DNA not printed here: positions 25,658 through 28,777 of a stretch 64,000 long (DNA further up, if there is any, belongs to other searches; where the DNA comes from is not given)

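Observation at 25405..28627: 939-aa carrier-domain / fatty-acyl-AMP-ligase / TM / AGPAT fusion next to dgkA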

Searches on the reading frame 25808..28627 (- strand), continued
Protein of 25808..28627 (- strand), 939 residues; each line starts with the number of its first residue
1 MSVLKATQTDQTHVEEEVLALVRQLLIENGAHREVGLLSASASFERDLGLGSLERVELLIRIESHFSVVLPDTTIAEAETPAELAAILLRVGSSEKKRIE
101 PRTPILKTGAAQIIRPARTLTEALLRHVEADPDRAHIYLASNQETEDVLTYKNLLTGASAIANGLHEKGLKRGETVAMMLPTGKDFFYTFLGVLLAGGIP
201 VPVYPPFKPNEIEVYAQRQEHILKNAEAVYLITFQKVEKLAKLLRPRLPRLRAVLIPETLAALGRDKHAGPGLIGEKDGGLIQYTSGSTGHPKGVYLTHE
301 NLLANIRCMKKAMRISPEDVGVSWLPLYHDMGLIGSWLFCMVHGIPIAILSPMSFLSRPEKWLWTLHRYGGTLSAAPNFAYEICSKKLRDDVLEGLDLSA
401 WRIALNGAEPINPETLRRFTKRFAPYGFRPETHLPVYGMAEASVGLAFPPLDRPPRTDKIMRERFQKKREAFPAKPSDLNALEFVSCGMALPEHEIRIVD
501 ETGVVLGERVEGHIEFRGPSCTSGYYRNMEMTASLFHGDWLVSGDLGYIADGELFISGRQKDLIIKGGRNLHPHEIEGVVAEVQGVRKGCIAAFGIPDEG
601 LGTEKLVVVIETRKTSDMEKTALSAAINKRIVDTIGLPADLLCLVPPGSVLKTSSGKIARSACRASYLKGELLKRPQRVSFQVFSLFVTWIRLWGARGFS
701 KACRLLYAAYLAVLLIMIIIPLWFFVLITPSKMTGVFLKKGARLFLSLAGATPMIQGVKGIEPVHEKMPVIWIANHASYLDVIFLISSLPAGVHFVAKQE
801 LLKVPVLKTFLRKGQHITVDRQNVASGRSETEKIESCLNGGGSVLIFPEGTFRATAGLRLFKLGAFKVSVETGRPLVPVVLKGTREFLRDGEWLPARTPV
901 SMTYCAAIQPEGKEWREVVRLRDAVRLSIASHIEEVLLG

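Call 10: search_solved_structures(query=window:25808-28627:-, max_evalue=1e-10, show_alignments=2)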
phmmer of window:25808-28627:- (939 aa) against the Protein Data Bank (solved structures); distinct sequences matched with E-value up to 1e-10: 136 (the best 60 are shown).
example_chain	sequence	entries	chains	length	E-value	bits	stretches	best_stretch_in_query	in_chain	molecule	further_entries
7r7g_A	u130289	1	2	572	9.9e-88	298.1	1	138-672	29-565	Polyketide synthase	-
7r7e_A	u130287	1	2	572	3.8e-87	296.1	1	138-672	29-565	Polyketide synthase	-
7r7f_A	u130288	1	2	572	4.7e-87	295.8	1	138-672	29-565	Polyketide synthase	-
3pbk_A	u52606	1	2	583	1.5e-86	294.2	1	144-670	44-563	Fatty Acyl-Adenylate Ligase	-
3kxw_A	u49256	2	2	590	1.9e-83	283.9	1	141-668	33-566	Saframycin Mx1 synthetase B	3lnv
6ulx_A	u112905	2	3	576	4.5e-68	233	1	111-670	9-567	Amino acid adenylation domain-containing protein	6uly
6ulw_A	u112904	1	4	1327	5.6e-68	232.7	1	104-672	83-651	Amino acid adenylation domain-containing protein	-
8hd4_A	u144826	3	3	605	1e-66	228.6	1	149-673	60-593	Long-chain-fatty-acid--AMP ligase FadD23 | Fatty-acid-CoA ligase FadD23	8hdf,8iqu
5ey9_A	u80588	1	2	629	1.7e-66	227.8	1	170-673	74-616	Long-chain-fatty-acid--AMP ligase FadD32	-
5d6j_A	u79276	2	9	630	2.1e-65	224.2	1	160-672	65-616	Acyl-CoA synthase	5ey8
5icr_A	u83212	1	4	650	2.3e-65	224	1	159-672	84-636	Acyl-CoA synthase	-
7wua_A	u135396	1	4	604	1.3e-64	221.5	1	162-668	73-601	Acyl-CoA synthase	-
5hm3_A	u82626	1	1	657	2.7e-64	220.5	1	170-672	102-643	Long-chain-fatty-acid--AMP ligase FadD32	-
4r0m_B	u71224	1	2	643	9.8e-61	208.7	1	118-679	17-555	McyG protein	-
5d6n_A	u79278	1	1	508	1.7e-49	171.5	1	160-537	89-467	Acyl-CoA synthase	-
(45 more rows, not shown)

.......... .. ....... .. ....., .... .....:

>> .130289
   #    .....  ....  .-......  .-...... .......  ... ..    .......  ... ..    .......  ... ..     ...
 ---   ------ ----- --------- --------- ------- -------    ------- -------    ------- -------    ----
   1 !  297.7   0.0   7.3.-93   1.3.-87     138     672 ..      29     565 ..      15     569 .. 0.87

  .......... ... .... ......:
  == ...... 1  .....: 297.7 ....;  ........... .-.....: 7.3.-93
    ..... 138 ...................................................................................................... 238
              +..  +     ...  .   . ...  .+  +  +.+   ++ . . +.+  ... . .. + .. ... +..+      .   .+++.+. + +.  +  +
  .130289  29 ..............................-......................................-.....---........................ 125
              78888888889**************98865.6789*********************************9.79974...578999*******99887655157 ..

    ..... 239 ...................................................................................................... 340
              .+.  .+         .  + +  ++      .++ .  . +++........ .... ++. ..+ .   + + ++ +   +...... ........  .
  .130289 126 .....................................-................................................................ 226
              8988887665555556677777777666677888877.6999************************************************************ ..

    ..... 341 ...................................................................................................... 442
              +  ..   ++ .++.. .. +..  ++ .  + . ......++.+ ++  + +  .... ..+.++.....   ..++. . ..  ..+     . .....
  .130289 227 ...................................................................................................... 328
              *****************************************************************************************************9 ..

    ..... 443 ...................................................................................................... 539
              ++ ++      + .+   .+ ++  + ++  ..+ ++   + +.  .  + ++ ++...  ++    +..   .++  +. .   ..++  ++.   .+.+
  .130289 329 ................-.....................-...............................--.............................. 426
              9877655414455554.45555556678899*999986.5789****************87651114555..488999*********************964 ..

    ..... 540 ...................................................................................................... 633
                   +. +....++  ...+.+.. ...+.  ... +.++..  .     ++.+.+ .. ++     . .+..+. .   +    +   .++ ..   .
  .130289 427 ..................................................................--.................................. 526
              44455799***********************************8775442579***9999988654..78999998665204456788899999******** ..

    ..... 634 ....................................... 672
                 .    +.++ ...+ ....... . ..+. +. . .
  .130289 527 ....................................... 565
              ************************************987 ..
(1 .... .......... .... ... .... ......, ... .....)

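Call 18: find_related_loci(query=window:25808-28627:-, collection=genome_contigs, flank=6000)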
Query window:25808-28627:- (939 aa) in genome_contigs; peptide patterns used: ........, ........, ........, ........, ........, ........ (x = any residue, [..] = any of these).
40 stretches matched a pattern; 2 encode a relative of the query (tblastn E <= 1e-3); 2 distinct loci.
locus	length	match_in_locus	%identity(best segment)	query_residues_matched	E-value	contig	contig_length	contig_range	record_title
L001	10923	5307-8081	70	10-938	0e+0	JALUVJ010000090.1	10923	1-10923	MAG: Nitrospira sp. isolate 128-326_metabat2_scaf2bin.035 128-326_scaffold_2947_c1, whole genome shotgun sequence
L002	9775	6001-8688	48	43-935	0e+0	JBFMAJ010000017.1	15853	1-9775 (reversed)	MAG: Nitrospirota bacterium isolate MAG135 MAG135_17, whole genome shotgun sequence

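Call 26: find_encoding_contigs(protein=P0001, flank=8000, max_places=3)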
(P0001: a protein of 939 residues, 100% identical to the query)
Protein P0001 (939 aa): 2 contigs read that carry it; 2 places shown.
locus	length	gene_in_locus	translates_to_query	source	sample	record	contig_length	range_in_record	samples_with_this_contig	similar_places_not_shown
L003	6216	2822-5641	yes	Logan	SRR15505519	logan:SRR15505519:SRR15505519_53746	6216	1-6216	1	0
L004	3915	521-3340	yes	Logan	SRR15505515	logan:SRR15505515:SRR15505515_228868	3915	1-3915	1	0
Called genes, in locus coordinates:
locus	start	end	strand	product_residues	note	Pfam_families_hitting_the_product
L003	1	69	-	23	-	?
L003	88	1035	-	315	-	PF00582:Usp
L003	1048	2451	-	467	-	PF00939:Na_sulph_symp, PF03600:CitMHS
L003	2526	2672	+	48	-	-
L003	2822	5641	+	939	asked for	PF00550:PP-binding (weak), PF00501:AMP-binding, PF01553:Acyltransferase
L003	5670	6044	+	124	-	PF01219:DAGK_prokar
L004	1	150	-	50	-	?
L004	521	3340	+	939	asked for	PF00550:PP-binding (weak), PF00501:AMP-binding, PF01553:Acyltransferase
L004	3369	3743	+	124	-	PF01219:DAGK_prokar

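Call 27: find_encoding_contigs(protein=P0067, flank=8000, max_places=3)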
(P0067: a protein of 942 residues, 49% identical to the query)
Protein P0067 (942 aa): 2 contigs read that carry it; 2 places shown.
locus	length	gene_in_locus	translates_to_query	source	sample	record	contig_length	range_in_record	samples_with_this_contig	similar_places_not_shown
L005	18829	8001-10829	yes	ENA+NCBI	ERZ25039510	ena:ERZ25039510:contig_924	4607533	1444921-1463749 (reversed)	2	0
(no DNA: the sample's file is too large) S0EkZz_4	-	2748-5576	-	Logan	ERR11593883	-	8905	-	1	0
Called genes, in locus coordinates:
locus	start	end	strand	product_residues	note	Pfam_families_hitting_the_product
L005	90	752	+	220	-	PF16930:Porin_5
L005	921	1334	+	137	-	PF16930:Porin_5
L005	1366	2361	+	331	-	PF12849:PBP_like_2, PF01547:SBP_bac_1, PF12727:PBP_like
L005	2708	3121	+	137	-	PF00376:MerR, PF13411:MerR_1, PF09278:MerR-DNA-bind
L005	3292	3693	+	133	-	PF00903:Glyoxalase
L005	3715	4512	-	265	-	PF01048:PNP_UDP_1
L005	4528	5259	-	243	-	PF00106:adh_short, PF08659:KR, PF13561:adh_short_C2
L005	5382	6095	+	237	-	PF02682:CT_C_D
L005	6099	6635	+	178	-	PF02626:CT_A_B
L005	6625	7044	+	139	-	PF02626:CT_A_B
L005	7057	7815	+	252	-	PF03746:LamB_YcsF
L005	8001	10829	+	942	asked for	PF00550:PP-binding (weak), PF00501:AMP-binding, PF01553:Acyltransferase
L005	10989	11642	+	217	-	PF00196:GerE, PF04545:Sigma70_r4 (weak), PF08281:Sigma70_r4_2 (weak)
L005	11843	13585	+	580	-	PF14716:HHH_8, PF14520:HHH_5, PF14791:DNA_pol_B_thumb, PF02811:PHP (weak)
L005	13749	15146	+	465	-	PF00171:Aldedh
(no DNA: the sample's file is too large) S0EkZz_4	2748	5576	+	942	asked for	PF00550:PP-binding (weak), PF00501:AMP-binding, PF01553:Acyltransferase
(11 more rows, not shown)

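Call 28: find_encoding_contigs(protein=P0007, flank=7000, max_places=1)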
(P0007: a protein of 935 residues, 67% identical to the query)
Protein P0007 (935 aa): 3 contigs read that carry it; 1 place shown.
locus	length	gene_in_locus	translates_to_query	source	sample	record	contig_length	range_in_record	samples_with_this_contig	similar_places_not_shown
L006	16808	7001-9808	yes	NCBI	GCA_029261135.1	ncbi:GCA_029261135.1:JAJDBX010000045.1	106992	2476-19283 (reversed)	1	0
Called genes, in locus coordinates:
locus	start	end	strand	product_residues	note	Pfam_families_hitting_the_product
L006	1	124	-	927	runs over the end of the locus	PF01565:FAD_binding_4, PF02913:FAD-oxidase_C, PF13183:Fer4_8, PF13534:Fer4_17 (weak), PF02754:CCG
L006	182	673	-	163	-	PF04892:VanZ-LLP1 (weak)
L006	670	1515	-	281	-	PF00753:Lactamase_B, PF23023:Anti-Pycsar_Apyc1 (weak)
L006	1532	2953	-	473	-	PF13727:CoA_binding_3, PF02397:Bac_transf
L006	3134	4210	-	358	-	PF01883:FeS_assembly_P, PF00142:Fer4_NifH (faint), PF02374:ArsA_ATPase (faint), PF09140:MipZ (weak), PF10609:ParA, PF13614:AAA_31, PF01656:CbiA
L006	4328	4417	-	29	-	-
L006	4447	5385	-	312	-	PF00582:Usp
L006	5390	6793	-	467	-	PF00939:Na_sulph_symp, PF03600:CitMHS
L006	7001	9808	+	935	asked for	PF00550:PP-binding (weak), PF00501:AMP-binding, PF01553:Acyltransferase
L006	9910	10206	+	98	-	PF01219:DAGK_prokar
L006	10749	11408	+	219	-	PF00230:MIP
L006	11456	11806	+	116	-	PF01451:LMWPc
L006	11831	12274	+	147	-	PF08327:AHSA1 (weak)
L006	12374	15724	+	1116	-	PF07690:MFS_1 (weak), PF01564:Spermine_synth, PF07719:TPR_2 (faint), PF13432:TPR_16 (faint), PF00515:TPR_1 (faint), PF23914:TPR_CcmH_CycH (faint)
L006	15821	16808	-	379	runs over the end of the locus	PF02636:Methyltransf_28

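Call 29: find_encoding_contigs(protein=P0018, flank=7000, max_places=1)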
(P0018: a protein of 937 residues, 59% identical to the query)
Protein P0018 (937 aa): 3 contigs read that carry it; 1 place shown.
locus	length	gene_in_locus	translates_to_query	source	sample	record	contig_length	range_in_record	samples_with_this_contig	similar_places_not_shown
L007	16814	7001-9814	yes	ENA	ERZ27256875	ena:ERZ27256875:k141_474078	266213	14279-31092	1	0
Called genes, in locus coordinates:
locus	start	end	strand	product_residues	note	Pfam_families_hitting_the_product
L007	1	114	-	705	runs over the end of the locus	PF17191:RecG_wedge, PF01336:tRNA_anti-codon (weak), PF00270:DEAD, PF04851:ResIII (weak), PF00271:Helicase_C, PF22590:Cas3-like_C_2 (weak), PF19833:RecG_dom3_C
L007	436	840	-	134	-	-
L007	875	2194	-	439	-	PF02690:Na_Pi_cotrans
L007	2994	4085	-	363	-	PF00142:Fer4_NifH (faint), PF01883:FeS_assembly_P, PF02374:ArsA_ATPase (faint), PF10609:ParA, PF01656:CbiA, PF09140:MipZ (weak), PF13614:AAA_31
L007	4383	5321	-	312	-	PF00582:Usp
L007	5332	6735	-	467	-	PF00939:Na_sulph_symp, PF03600:CitMHS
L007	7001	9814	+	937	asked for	PF00550:PP-binding, PF00501:AMP-binding, PF01553:Acyltransferase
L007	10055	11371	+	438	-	PF00909:Ammonium_transp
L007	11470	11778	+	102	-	PF01219:DAGK_prokar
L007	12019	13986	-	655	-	PF11104:PilM_2, PF14450:FtsA (faint), PF05137:PilN (weak)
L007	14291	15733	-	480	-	PF07660:STN (faint), PF21305:type_II_gspD_N0 (weak), PF03958:Secretin_N, PF00263:Secretin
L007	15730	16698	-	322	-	-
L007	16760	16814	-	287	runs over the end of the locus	-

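Call 30: find_encoding_contigs(protein=P0022, flank=7000, max_places=1)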
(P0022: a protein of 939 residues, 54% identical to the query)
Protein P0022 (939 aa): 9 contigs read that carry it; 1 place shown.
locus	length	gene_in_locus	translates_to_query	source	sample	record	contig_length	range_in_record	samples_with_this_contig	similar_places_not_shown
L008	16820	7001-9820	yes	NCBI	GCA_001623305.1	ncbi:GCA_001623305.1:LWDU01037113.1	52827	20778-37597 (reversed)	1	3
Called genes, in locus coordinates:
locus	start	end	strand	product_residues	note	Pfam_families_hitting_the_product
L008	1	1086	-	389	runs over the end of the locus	PF08450:SGL (faint), PF25021:TEN_NHL (faint), PF06739:SBBP (faint), PF01731:Arylesterase (faint), PF01436:NHL (weak), PF17170:DUF5128, PF01436:NHL (weak)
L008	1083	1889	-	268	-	PF22113:Mtrc-MtrF_II-IV_dom (faint), PF14522:Cytochrome_C7 (faint), PF09699:Paired_CXXCH_1 (weak)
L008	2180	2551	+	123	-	PF14522:Cytochrome_C7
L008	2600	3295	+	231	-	PF14522:Cytochrome_C7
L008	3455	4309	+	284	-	PF05593:RHS_repeat (faint)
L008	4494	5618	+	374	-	PF07494:Reg_prop (faint)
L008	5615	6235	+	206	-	PF13580:SIS_2, PF01380:SIS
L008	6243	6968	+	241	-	PF00590:TP_methylase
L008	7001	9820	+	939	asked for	PF00550:PP-binding, PF00501:AMP-binding, PF01553:Acyltransferase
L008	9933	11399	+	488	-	-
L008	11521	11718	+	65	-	PF13409:GST_N_2 (weak), PF13417:GST_N_3 (weak)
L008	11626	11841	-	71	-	-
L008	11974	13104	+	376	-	PF04055:Radical_SAM, PF12544:LAM_C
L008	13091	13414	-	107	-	PF13510:Fer2_4 (weak), PF00111:Fer2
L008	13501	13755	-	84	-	-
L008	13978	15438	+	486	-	PF01262:AlaDh_PNT_C (faint), PF00890:FAD_binding_2 (faint), PF01134:GIDA (faint), PF07992:Pyr_redox_2, PF12831:FAD_oxidored, PF13738:Pyr_redox_3 (weak), PF00070:Pyr_redox, PF02852:Pyr_redox_dim, +2 more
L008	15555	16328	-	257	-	PF01618:MotA_ExbB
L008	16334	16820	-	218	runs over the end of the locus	PF00989:PAS, PF00691:OmpA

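Call 31: find_encoding_contigs(protein=P0094, flank=7000, max_places=1)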
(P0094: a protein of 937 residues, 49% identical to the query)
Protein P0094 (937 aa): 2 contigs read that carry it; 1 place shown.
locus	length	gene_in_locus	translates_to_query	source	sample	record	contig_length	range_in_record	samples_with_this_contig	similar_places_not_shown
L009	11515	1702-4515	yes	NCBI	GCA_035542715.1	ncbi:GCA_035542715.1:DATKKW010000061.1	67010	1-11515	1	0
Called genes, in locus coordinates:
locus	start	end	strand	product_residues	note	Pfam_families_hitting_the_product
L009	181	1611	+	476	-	PF20091:Abhydrolase_10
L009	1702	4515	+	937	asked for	PF00550:PP-binding, PF00501:AMP-binding, PF01553:Acyltransferase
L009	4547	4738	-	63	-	PF00571:CBS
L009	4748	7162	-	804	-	PF20437:LonC_helical, PF13654:AAA_32, PF20436:LonB_AAA-LID, PF05362:Lon_C (weak)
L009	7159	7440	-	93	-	-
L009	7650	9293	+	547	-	PF00270:DEAD, PF00271:Helicase_C, PF16124:RecQ_Zn_bind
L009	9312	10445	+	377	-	PF09587:PGA_cap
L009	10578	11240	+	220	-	PF01258:zf-dskA_traR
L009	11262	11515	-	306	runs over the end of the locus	PF02775:TPP_enzyme_C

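Call 52: search_protein_representatives(protein=window:25808-28627:-)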
Query: 939 residues. Proteins with E-value up to 0.001 (for the whole library): 158121; up to 1e-10: 64209; up to 1e-30: 16837. The best 150 are listed.
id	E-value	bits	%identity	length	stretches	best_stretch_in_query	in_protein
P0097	1.2e-276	936.5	50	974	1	12-935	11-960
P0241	1.7e-267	906.3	49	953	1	7-929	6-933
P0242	1.8e-266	902.8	46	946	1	5-935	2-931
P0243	7.0e-264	894.3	48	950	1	9-931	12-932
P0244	1.1e-249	847.2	45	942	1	11-936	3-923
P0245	7.4e-248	841.3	47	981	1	5-938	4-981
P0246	5.2e-245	831.8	43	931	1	12-932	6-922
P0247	6.0e-243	825.0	43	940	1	7-935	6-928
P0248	8.6e-231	784.8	42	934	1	13-938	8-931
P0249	2.8e-229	779.8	44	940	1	16-931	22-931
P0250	8.4e-229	778.2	43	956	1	8-933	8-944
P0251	3.6e-228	776.1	44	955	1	14-914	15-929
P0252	5.9e-228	775.4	45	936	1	35-932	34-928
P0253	2.3e-226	770.2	43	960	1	10-933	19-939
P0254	1.9e-225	767.1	42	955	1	14-938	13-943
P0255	5.2e-225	765.6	41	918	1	15-935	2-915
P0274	2.0e-216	737.2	40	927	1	13-938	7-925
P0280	6.0e-214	729.0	36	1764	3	116-699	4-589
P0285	3.2e-211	720.0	40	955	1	40-935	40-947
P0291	1.8e-208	710.9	44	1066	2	113-934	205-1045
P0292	9.7e-208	708.5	52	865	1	14-659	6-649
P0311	1.9e-200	684.3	39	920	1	24-935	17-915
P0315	1.3e-198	678.3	38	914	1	10-928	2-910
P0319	1.3e-197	675.0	51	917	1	8-683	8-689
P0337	2.0e-187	641.2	37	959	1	16-932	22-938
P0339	1.6e-186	638.3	48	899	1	18-672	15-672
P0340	2.1e-186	637.9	44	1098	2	33-734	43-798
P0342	2.0e-185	634.7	43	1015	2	117-900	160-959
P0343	2.8e-185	634.1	42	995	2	144-932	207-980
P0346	4.0e-184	630.3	52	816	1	11-603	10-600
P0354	1.0e-181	622.4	45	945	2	18-667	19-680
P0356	1.6e-180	618.5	40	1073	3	29-474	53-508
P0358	3.9e-178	610.5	37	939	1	14-931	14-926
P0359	1.6e-177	608.5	51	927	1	19-617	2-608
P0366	1.4e-174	598.8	47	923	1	18-671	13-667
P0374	2.6e-167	574.7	34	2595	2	122-693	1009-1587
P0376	3.3e-166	571.0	36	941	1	13-934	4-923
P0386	8.9e-161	553.1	45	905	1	14-648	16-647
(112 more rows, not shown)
